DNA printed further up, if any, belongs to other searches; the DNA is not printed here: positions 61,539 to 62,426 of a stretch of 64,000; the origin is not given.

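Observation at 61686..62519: Sigma-factor gene whose coding strand is almost devoid of cytosine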

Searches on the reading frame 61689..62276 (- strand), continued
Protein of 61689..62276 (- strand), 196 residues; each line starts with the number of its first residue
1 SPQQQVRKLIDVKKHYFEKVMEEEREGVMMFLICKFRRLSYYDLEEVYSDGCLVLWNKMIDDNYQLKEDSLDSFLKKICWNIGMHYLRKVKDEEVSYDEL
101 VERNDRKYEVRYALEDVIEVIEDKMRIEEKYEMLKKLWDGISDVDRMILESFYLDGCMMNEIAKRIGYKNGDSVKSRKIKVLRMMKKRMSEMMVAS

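Call 41: predict_structure(alignment_id=A1)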
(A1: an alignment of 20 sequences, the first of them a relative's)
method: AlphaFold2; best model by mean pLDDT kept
length: 277 residues; sequences in the alignment: 20
mean_pLDDT: 77.4   pTM: 0.38
mean pLDDT of the five models: 77.4, 75.2, 73.6, 73.6, 73.2
residues with pLDDT >= 90: 53; 70-90: 149; 50-70: 55; < 50: 20
segments of 3 or more residues with pLDDT < 50: 72-80, 173-176, 186-191
pLDDT, mean of each block of 10 residues (from residue 1): 79 91 95 96 96 92 71 46 65 77 84 79 85 88 80 87 79 52 48 58 64 77 86 70 83 84 84 69
secondary structure, 60 per line:
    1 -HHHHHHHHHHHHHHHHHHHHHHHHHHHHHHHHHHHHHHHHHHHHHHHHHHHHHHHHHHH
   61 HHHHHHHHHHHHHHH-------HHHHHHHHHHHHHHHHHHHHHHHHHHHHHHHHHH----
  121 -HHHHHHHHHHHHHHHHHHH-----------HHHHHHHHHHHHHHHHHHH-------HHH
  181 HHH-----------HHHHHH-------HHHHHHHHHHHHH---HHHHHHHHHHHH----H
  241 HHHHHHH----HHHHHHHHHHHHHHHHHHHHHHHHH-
elements in order: H2-75 H83-116 H122-140 H152-170 H178-183 H195-200 H208-220 H224-235 H240-247 H252-276

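Call 43: predict_structure(alignment_id=A4)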
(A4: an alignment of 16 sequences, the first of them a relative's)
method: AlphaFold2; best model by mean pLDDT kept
length: 204 residues; sequences in the alignment: 16
mean_pLDDT: 51.0   pTM: 0.46
mean pLDDT of the five models: 51.0, 48.3, 41.2, 36.5, 34.4
residues with pLDDT >= 90: 0; 70-90: 32; 50-70: 64; < 50: 108
segments of 3 or more residues with pLDDT < 50: 1-20, 50-102, 117-128, 137-150
pLDDT, mean of each block of 10 residues (from residue 1): 30 41 74 82 68 34 32 33 38 38 52 51 40 49 45 53 58 70 57 69 57
secondary structure, 60 per line:
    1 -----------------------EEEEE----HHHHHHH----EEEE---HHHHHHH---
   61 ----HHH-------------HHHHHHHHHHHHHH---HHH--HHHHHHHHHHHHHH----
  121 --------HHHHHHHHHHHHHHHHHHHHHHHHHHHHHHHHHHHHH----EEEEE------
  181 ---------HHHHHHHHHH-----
elements in order: E24-28 H33-39 E44-47 H51-57 H81-94 H103-116 H129-165 E170-174 H190-199
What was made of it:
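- the AF2 model is poor, pLDDT 51 (call 43);
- Tried and rejected: The structure prediction came out at pLDDT 51 and was unusable for a fold search (call 43).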

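Call 44: search_protein_families(library=pfam, alignment_id=A3, max_evalue=0.1)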
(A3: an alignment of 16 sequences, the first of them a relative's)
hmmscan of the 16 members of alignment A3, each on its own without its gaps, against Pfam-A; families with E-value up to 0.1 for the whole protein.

A. member 1, L035:6963-7577:- (204 aa): 2 families
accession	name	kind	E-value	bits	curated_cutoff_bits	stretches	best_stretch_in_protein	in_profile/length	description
PF22075.2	DUF6939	-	1.4e-76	256.3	27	1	28-194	1-167/167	Family of unknown function (DUF6939)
PF22397.2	NADAR-DarT1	-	0.003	17.5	27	1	31-116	36-122/212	DarT1-associated NADAR antitoxin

B. families by the number of members that match (of 16 scanned): 5 families
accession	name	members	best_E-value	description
PF22075.2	DUF6939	16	1.1e-78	Family of unknown function (DUF6939)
PF22397.2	NADAR-DarT1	15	0.00011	DarT1-associated NADAR antitoxin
PF06482.17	Endostatin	4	0.013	Collagenase NC10 and Endostatin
PF21056.3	ZSWIM1-3_RNaseH-like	1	0.02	Zinc finger SWIM domain-containing protein 1/3, RNaseH-like domain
PF12965.13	DUF3854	1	0.045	Domain of unknown function (DUF3854)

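Call 45: fold_search(model_id=the predicted structure, library=pdb)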
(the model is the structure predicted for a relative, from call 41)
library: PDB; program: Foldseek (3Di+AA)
matches with E <= 10: 180; with E <= 0.001: 1
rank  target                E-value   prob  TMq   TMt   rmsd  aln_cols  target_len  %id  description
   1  5zx2_F                9.3e-04  1.00  0.20  0.30  25.0       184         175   15  Mycobacterium tuberculosis RNA polymerase transcription initiation complex with ECF sigma factor sigma H and 7nt RNA (released 2019-03-20)
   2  6koo_F                1.6e-03  0.99  0.21  0.29  25.1       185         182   16  Mycobacterium tuberculosis initial transcription complex comprising sigma H and 5'-OH RNA of 7 nt (released 2020-03-11)
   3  6kop_F                2.0e-03  0.99  0.20  0.32  25.8       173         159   15  Mycobacterium tuberculosis initial transcription complex comprising sigma H and 5'-OH RNA of 9 nt (released 2020-03-11)
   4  9a7s_A                2.5e-03  0.98  0.22  0.24  22.7       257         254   15  Integrative model of RPSD-RPOB by crosslinking MS and deep learning (released 2024-09-18)
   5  9m9e_F                3.3e-03  1.00  0.22  0.34  22.5       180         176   16  Structural Basis of Pausing During Transcription Initiation in Mycobacterium tuberculosis (released 2026-01-14)
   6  6jcx_F                3.6e-03  1.00  0.24  0.35  25.1       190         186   15  Mycobacterium tuberculosis transcription initiation complex with ECF sigma factor sigma H and 6nt RNA (released 2019-05-29)
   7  6dv9_F                4.5e-03  0.99  0.22  0.35  26.2       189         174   15  Crystal structure of Mycobacterium tuberculosis transcription initiation complex(ECF sigma factor L) containing 5nt RN (released 2019-02-20)
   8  1or7_A                5.0e-03  0.99  0.23  0.35  19.8       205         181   17  Crystal Structure of Escherichia coli sigmaE with the Cytoplasmic Domain of its Anti-sigma RseA (released 2003-04-15)
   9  6in7_B                7.0e-03  1.00  0.25  0.38  16.3       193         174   15  Crystal structure of AlgU in complex with MucA(cyto) (released 2019-07-24)
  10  6kon_F                8.2e-03  0.96  0.21  0.29  25.9       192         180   14  Mycobacterium tuberculosis initial transcription complex comprising sigma H and 5'-OH RNA of 5 nt (released 2020-03-11)
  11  8z6g_B                1.0e-02  1.00  0.25  0.40  16.3       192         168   14  the AlgU-MucAcyto complex structure in Pseudomonas aeruginosa (released 2024-05-08)
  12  6jbq_F                1.2e-02  0.98  0.24  0.35  24.5       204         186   14  CryoEM structure of Escherichia coli sigmaE transcription initiation complex containing 5nt of RNA (released 2019-05-29)
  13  9m98_F                1.5e-02  0.95  0.21  0.34  25.8       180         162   16  Structural Basis of Pausing During Transcription Initiation in Mycobacterium tuberculosis (released 2026-01-14)
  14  1or7_B                1.7e-02  0.99  0.24  0.39  16.3       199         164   14  Crystal Structure of Escherichia coli sigmaE with the Cytoplasmic Domain of its Anti-sigma RseA (released 2003-04-15)
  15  9m9d_F                1.8e-02  0.97  0.22  0.37  25.6       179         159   18  Structural Basis of Pausing During Transcription Initiation in Mycobacterium tuberculosis (released 2026-01-14)
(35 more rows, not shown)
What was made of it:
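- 61686..62519 (-): ORF of 277 aa: an ECF-type sigma-70 family factor with 21 C in 834 nt on the sense strand. The AF2 model has pLDDT 77, and its top PDB fold hits are all ECF sigmas such as SigH, sigmaE and AlgU (calls 41, 45).
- On Sigma-70 family, ECF type: The 50 best PDB matches are sigma factors, and the top hits are ECF sigmas (5zx2_F at E = 9e-4, 1or7, 6in7) (calls 41, 45).
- Closest known: ECF. Same: Top structural matches in the PDB (call 45).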

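Call 53: search_protein_representatives(protein=window:61689-62276:-)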
Query: 196 residues. Proteins with E-value up to 0.001 (for the whole library): 256; up to 1e-10: 27; up to 1e-30: 6. The best 150 are listed.
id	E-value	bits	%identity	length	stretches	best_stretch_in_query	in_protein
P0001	3.7e-121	418.2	100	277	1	1-196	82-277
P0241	4.1e-47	176.8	54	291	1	8-188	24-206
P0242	1.1e-45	172.2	47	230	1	8-191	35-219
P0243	2.8e-43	164.3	49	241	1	9-191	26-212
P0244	1.2e-42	162.2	50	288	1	5-189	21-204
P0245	4.1e-36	141.0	46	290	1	12-191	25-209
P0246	5.2e-29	117.8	40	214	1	12-189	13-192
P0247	2.7e-27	112.2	61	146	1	4-90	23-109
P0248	5.0e-27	111.3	53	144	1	4-106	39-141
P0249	9.6e-21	90.9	47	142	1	4-92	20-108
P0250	1.1e-20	90.7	57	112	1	6-91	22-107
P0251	7.8e-20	87.9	50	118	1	84-191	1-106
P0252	1.0e-18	84.2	59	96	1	115-187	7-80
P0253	2.4e-18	83.0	53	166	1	113-186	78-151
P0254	4.8e-18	82.1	53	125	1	112-185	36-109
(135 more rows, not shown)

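Call 58: search_solved_structures(query=L035:6520-6927:-, max_evalue=0.01)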
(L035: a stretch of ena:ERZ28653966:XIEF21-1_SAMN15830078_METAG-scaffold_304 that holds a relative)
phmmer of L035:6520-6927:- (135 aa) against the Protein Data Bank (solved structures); distinct sequences matched with E-value up to 0.01: 1.
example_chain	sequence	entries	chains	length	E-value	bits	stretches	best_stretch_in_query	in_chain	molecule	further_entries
2jek_A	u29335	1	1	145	3.7e-22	82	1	21-124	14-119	RV1873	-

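Call 59: search_solved_structures(query=L035:3295-3987:+, max_evalue=0.001)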
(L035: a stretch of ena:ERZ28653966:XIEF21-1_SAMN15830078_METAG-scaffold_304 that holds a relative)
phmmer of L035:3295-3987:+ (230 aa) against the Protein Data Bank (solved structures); distinct sequences matched with E-value up to 0.001: 56.
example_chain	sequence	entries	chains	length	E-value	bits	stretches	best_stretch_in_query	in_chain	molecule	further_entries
5bs6_A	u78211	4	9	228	4.9e-49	170.4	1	9-220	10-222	transcriptional regulator AraR | transcriptional factor AraR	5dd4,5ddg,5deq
2fml_A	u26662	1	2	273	1.7e-26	96.7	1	10-125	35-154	MutT/nudix family protein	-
3gz5_A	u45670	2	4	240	2.8e-23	86.2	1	14-199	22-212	MutT/nudix family protein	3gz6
2yyh_A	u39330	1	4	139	8.5e-17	65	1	12-136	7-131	8-OXO-dGTPase domain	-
3gz8_A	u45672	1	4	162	1.7e-16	64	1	14-144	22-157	MutT/nudix family protein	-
3i9x_A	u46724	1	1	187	5.8e-15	59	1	29-143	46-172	mutT/nudix family protein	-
2qjo_A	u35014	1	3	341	7.8e-14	55.3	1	13-140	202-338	Bifunctional NMN adenylyltransferase/Nudix hydrolase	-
7q91_A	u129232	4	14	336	2.4e-12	50.4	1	129-221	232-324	NADQ transcription factor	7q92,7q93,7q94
2qjt_B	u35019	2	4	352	2.4e-08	37.3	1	16-123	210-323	Nicotinamide-nucleotide adenylyltransferase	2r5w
3cng_A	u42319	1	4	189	3.1e-08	37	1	10-126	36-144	NUDIX hydrolase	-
2b06_A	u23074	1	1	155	1e-07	35.3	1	40-136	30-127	MutT/nudix family protein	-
3mcf_A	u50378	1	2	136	4e-05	26.8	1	30-133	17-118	Diphosphoinositol polyphosphate phosphohydrolase 3-alpha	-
9t4d_A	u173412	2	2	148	4.2e-05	26.7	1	19-127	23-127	Diphosphoinositol polyphosphate phosphohydrolase 1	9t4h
5ws7_A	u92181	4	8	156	4.2e-05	26.7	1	42-127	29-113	7,8-dihydro-8-oxoguanine triphosphatase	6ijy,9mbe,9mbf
9t4c_A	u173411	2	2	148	4.5e-05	26.6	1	19-127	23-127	Diphosphoinositol polyphosphate phosphohydrolase 1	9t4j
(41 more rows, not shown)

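Call 69: find_related_loci(query=A1, collection=viral_contigs, flank=8000)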
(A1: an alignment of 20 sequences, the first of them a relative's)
Query A1 (277 aa) in viral_contigs; peptide patterns used: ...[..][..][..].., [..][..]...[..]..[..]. (x = any residue, [..] = any of these).
83 stretches matched a pattern, but none encodes a relative of the query by tblastn (E <= 1e-3).
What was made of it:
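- No homologue was found in viral contigs (call 69).
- Tried and rejected: No homologue (call 69), so a phage origin was dropped.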

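Call 83: find_related_loci(query=window:61689-62276:-, collection=metagenome_contigs, flank=10000)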
Query seq(196 aa) (196 aa) in metagenome_contigs; peptide patterns used: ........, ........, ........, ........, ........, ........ (x = any residue, [..] = any of these).
123 stretches matched a pattern; 10 encode a relative of the query (tblastn E <= 1e-3); 10 distinct loci.
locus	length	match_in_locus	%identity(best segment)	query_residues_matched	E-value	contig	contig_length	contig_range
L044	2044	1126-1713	99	1-196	4e-137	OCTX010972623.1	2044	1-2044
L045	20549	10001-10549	54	1-182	4e-59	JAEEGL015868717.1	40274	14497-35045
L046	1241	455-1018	51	1-187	3e-61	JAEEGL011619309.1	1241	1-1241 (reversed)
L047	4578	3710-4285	53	1-191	2e-57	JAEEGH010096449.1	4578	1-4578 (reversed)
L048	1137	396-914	55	1-172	3e-60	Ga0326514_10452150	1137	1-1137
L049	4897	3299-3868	51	1-189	6e-56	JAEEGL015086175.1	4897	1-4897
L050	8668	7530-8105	51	1-191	2e-55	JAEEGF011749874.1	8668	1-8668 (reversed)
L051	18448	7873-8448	51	1-191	2e-55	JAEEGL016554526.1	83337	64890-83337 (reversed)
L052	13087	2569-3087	49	1-172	1e-49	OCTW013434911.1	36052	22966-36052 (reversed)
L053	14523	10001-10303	50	73-172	1e-26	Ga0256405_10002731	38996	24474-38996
